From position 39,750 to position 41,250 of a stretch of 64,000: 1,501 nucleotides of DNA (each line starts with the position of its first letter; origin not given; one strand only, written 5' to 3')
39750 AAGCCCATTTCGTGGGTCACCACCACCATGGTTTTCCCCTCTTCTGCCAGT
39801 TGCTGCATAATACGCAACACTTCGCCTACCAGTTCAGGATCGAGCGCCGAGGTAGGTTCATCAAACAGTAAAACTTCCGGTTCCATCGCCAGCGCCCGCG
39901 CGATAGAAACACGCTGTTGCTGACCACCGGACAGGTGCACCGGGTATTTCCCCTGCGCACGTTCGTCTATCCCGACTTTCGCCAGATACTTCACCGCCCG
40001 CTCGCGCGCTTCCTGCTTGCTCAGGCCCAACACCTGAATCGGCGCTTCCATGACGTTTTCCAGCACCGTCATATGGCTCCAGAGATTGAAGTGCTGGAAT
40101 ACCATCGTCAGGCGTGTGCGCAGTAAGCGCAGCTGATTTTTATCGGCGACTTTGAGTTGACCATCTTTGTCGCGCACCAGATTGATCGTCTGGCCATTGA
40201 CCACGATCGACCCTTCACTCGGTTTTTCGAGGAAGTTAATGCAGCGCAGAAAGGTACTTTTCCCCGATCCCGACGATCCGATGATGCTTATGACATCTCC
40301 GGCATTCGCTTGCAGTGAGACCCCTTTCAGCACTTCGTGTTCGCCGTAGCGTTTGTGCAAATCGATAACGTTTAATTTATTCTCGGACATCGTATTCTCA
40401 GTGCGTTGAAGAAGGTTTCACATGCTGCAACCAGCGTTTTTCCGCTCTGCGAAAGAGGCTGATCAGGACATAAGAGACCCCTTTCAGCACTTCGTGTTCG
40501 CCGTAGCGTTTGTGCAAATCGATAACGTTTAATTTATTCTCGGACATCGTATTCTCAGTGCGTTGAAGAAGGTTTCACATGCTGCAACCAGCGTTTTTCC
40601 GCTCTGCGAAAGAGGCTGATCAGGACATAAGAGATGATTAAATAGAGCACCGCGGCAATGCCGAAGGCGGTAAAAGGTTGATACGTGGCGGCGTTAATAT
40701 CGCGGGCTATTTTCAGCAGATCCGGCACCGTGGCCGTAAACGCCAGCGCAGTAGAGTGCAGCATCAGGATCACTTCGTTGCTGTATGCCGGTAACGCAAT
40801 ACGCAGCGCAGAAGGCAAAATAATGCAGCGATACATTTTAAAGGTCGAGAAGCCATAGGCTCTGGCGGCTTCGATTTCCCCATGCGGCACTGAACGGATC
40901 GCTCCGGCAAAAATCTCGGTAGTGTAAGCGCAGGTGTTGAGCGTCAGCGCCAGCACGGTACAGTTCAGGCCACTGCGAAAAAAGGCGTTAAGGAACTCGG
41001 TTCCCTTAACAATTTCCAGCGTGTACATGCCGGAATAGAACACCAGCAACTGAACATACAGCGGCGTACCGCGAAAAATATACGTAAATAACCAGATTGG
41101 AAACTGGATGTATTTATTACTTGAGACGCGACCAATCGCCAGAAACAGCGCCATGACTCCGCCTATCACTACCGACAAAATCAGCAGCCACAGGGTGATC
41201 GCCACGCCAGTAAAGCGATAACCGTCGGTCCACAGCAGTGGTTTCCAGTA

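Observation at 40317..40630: Perfect 157-bp tandem duplication straddling the hisM stop / hisP start junction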

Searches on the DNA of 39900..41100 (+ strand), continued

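Call 30: search_dna_similar(query=L006:1-10234:+, collection=ecoli_genomes, mode=near, max_rows=8)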
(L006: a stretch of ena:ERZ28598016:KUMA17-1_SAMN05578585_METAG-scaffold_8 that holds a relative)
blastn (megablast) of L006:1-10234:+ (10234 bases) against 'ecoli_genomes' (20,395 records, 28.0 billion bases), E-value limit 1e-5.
Records with a match: 5427; places in all: 5434; records where one place covers at least 80% of the query: 5422.
Genomes with a match: 5425 of 5426; with a place that covers at least 80% of the query: 5422. Places per genome that has any: lowest 1, median 1, highest 2. On chromosomes: 5432 places; on plasmids: 2.
Best place of each record, by identity: >=99% 999; 95-99% 4426; 60-80% 2.
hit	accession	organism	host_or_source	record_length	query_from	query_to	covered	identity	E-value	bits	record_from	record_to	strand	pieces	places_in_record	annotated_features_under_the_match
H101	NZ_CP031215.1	Escherichia coli strain Es_ST80_L1_NDM_10_2017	Homo sapiens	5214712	1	10234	100%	100.0%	0e+0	18904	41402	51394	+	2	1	yfcH: TIGR01777 family oxidoreductase | rpnB: recombination-promoting nuclease RpnB | purF: amidophosphoribosyltransferase | argT: lysine/arginine/ornithine ABC transporter substrate-binding protein ... | hisJ: histidine ABC transporter substrate-binding protein HisJ | and 8 other names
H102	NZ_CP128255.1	Escherichia coli strain T309.Ta3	Equus ferus caballus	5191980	1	10234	100%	100.0%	0e+0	18904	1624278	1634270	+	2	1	yfcH: TIGR01777 family oxidoreductase | rpnB: recombination-promoting nuclease RpnB | purF: amidophosphoribosyltransferase | argT: lysine/arginine/ornithine ABC transporter substrate-binding protein ... | hisJ: histidine ABC transporter substrate-binding protein HisJ | and 8 other names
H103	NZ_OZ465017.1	Escherichia coli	Homo sapiens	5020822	1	10234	100%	100.0%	0e+0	18904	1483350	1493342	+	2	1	yfcH: TIGR01777 family oxidoreductase | rpnB: recombination-promoting nuclease RpnB | purF: amidophosphoribosyltransferase | argT: lysine/arginine/ornithine ABC transporter substrate-binding protein ... | hisJ: histidine ABC transporter substrate-binding protein HisJ | and 8 other names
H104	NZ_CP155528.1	Escherichia coli strain 3-72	Mus musculus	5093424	1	10234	100%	100.0%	0e+0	18898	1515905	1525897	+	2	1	yfcH: TIGR01777 family oxidoreductase | rpnB: recombination-promoting nuclease RpnB | purF: amidophosphoribosyltransferase | argT: lysine/arginine/ornithine ABC transporter substrate-binding protein ... | hisJ: histidine ABC transporter substrate-binding protein HisJ | and 8 other names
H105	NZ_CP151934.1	Escherichia coli strain 8178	Mus musculus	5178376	1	10234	100%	100.0%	0e+0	18898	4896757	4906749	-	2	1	yfcH: TIGR01777 family oxidoreductase | rpnB: recombination-promoting nuclease RpnB | purF: amidophosphoribosyltransferase | hisJ: histidine ABC transporter substrate-binding protein HisJ | argT: lysine/arginine/ornithine ABC transporter substrate-binding protein ... | and 8 other names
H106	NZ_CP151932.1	Escherichia coli strain 8178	Mus musculus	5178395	1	10234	100%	100.0%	0e+0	18898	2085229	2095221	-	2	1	yfcH: TIGR01777 family oxidoreductase | rpnB: recombination-promoting nuclease RpnB | purF: amidophosphoribosyltransferase | hisJ: histidine ABC transporter substrate-binding protein HisJ | argT: lysine/arginine/ornithine ABC transporter substrate-binding protein ... | and 8 other names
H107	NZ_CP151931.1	Escherichia coli strain 8178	Mus musculus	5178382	1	10234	100%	100.0%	0e+0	18898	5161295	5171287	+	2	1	yfcH: TIGR01777 family oxidoreductase | rpnB: recombination-promoting nuclease RpnB | purF: amidophosphoribosyltransferase | argT: lysine/arginine/ornithine ABC transporter substrate-binding protein ... | hisJ: histidine ABC transporter substrate-binding protein HisJ | and 8 other names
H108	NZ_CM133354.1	Escherichia coli strain DEF10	Mus musculus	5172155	1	10234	100%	100.0%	0e+0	18898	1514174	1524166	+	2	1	yfcH: TIGR01777 family oxidoreductase | rpnB: recombination-promoting nuclease RpnB | purF: amidophosphoribosyltransferase | argT: lysine/arginine/ornithine ABC transporter substrate-binding protein ... | hisJ: histidine ABC transporter substrate-binding protein HisJ | and 8 other names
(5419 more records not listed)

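Call 37: get_annotated_region(hit=H89, flank=0)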
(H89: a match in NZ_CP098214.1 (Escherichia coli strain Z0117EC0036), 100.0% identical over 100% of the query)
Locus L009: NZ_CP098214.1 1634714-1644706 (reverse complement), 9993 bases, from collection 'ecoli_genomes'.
description: Escherichia coli strain Z0117EC0036 chromosome, complete genome
organism: Escherichia coli strain Z0117EC0036 (NCBI taxid 562)
replicon: chromosome; assembly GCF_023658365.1
host: Canis lupus familiaris; source: -; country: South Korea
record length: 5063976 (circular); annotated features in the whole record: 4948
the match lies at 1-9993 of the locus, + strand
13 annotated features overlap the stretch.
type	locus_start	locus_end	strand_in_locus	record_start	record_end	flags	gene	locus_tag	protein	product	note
CDS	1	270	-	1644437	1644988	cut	yfcE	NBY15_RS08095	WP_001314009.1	phosphodiesterase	-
CDS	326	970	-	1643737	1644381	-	yfcF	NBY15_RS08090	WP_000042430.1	glutathione transferase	-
CDS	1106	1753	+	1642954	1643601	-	yfcG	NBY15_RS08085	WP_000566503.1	GSH-dependent disulfide bond oxidoreductase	-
CDS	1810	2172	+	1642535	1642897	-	folX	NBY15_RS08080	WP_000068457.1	dihydroneopterin triphosphate 2'-epimerase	-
CDS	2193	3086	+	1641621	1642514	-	yfcH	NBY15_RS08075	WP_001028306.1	TIGR01777 family oxidoreductase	-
CDS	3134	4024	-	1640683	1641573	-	rpnB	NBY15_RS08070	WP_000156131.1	recombination-promoting nuclease RpnB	-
CDS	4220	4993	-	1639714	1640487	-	hisP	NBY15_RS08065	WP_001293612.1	histidine ABC transporter ATP-binding protein HisP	-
CDS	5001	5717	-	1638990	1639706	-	hisM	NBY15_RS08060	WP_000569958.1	ABC transporter permease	-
CDS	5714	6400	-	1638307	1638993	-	hisQ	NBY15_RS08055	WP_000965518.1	histidine ABC transporter permease HisQ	-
CDS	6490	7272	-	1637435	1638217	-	hisJ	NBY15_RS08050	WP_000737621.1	histidine ABC transporter substrate-binding protein HisJ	-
CDS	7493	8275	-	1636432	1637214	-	argT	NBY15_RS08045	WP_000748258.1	lysine/arginine/ornithine ABC transporter substrate-binding protein ArgT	-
CDS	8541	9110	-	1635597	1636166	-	ubiX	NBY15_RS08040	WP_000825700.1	flavin prenyltransferase UbiX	-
CDS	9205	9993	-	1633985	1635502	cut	purF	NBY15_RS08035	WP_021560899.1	amidophosphoribosyltransferase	-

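Call 38: get_annotated_region(hit=H101, flank=0)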
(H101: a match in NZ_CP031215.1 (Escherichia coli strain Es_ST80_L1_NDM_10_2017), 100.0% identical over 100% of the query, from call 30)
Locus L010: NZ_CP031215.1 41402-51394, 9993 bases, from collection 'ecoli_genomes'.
description: Escherichia coli strain Es_ST80_L1_NDM_10_2017 chromosome, complete genome
organism: Escherichia coli strain Es_ST80_L1_NDM_10_2017 (NCBI taxid 562)
replicon: chromosome; assembly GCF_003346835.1
host: Homo sapiens; source: rectal swab; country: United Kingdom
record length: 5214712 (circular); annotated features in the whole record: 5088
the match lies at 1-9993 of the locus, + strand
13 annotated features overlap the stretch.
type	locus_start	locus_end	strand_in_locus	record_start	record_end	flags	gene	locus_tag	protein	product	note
CDS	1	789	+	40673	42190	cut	purF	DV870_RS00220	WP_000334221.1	amidophosphoribosyltransferase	-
CDS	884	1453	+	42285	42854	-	ubiX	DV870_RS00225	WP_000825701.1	flavin prenyltransferase UbiX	-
CDS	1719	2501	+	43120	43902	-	argT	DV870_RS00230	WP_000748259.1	lysine/arginine/ornithine ABC transporter substrate-binding protein ArgT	-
CDS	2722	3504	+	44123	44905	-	hisJ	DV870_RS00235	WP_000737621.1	histidine ABC transporter substrate-binding protein HisJ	-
CDS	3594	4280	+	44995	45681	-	hisQ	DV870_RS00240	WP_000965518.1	histidine ABC transporter permease HisQ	-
CDS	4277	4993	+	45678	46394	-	hisM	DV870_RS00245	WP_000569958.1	ABC transporter permease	-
CDS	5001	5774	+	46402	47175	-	hisP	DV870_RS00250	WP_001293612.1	histidine ABC transporter ATP-binding protein HisP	-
CDS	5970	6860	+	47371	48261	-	rpnB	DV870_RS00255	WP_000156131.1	recombination-promoting nuclease RpnB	-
CDS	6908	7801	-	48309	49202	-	yfcH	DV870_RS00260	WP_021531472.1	TIGR01777 family oxidoreductase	-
CDS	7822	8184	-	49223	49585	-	folX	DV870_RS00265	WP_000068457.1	dihydroneopterin triphosphate 2'-epimerase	-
CDS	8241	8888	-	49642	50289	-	yfcG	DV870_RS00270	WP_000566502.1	GSH-dependent disulfide bond oxidoreductase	-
CDS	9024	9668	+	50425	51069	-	yfcF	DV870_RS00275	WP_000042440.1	glutathione transferase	-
CDS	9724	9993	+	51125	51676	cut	yfcE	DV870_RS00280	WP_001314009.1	phosphodiesterase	-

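Call 48: search_dna_similar(query=L005:1-2378:+, collection=ecoli_genomes, mode=near, max_rows=8)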
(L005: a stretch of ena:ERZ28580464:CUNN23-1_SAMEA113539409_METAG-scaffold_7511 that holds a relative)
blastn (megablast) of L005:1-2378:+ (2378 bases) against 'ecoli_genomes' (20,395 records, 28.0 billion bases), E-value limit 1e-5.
Records with a match: 5429; places in all: 9108; records where one place covers at least 80% of the query: 4754.
Genomes with a match: 5425 of 5426; with a place that covers at least 80% of the query: 4754. Places per genome that has any: lowest 1, median 2, highest 3. On chromosomes: 9104 places; on plasmids: 4.
Best place of each record, by identity: 95-99% 5424; 90-95% 1; 80-90% 2; 60-80% 2.
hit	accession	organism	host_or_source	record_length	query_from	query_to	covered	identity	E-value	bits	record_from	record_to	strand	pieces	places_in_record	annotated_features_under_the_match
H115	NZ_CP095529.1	Escherichia coli strain GN06156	Homo sapiens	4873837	1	2378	100%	99.0%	0e+0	4261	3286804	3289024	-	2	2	rpnB: recombination-promoting nuclease RpnB | hisP: histidine ABC transporter ATP-binding protein HisP | hisM: ABC transporter permease | yfcH: TIGR01777 family oxidoreductase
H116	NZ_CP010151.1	Escherichia coli strain D8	dog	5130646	1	2378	100%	98.6%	0e+0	4217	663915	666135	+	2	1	rpnB: recombination-promoting nuclease RpnB | hisP: histidine ABC transporter ATP-binding protein HisP | hisM: ABC transporter permease | yfcH: TIGR01777 family oxidoreductase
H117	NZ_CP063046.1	Escherichia coli strain KC-Dl-1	Delphinapterus leucas (Beluga whale)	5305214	1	2378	100%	98.6%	0e+0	4217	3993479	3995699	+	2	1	rpnB: recombination-promoting nuclease RpnB | hisP: histidine ABC transporter ATP-binding protein HisP | hisM: ABC transporter permease | yfcH: TIGR01777 family oxidoreductase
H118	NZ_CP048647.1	Escherichia coli strain GW-AmxH19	wastewater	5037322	1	2378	100%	98.6%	0e+0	4217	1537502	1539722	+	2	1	rpnB: recombination-promoting nuclease RpnB | hisP: histidine ABC transporter ATP-binding protein HisP | hisM: ABC transporter permease | yfcH: TIGR01777 family oxidoreductase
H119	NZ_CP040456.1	Escherichia coli strain UPEC132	Homo sapiens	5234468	1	2378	100%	98.6%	0e+0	4217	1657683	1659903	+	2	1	rpnB: recombination-promoting nuclease RpnB | hisP: histidine ABC transporter ATP-binding protein HisP | hisM: ABC transporter permease | yfcH: TIGR01777 family oxidoreductase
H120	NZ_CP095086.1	Escherichia coli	Homo sapiens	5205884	1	2378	100%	98.6%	0e+0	4217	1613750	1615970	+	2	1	rpnB: recombination-promoting nuclease RpnB | hisP: histidine ABC transporter ATP-binding protein HisP | hisM: ABC transporter permease | yfcH: TIGR01777 family oxidoreductase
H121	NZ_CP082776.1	Escherichia coli O4:H5 strain CU532-9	Homo sapiens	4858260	1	2378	100%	98.6%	0e+0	4217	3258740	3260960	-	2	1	rpnB: recombination-promoting nuclease RpnB | hisP: histidine ABC transporter ATP-binding protein HisP | hisM: ABC transporter permease | yfcH: TIGR01777 family oxidoreductase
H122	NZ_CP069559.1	Escherichia coli strain FDAARGOS_1259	Homo sapiens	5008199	1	2378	100%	98.6%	0e+0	4217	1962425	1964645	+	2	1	rpnB: recombination-promoting nuclease RpnB | hisP: histidine ABC transporter ATP-binding protein HisP | hisM: ABC transporter permease | yfcH: TIGR01777 family oxidoreductase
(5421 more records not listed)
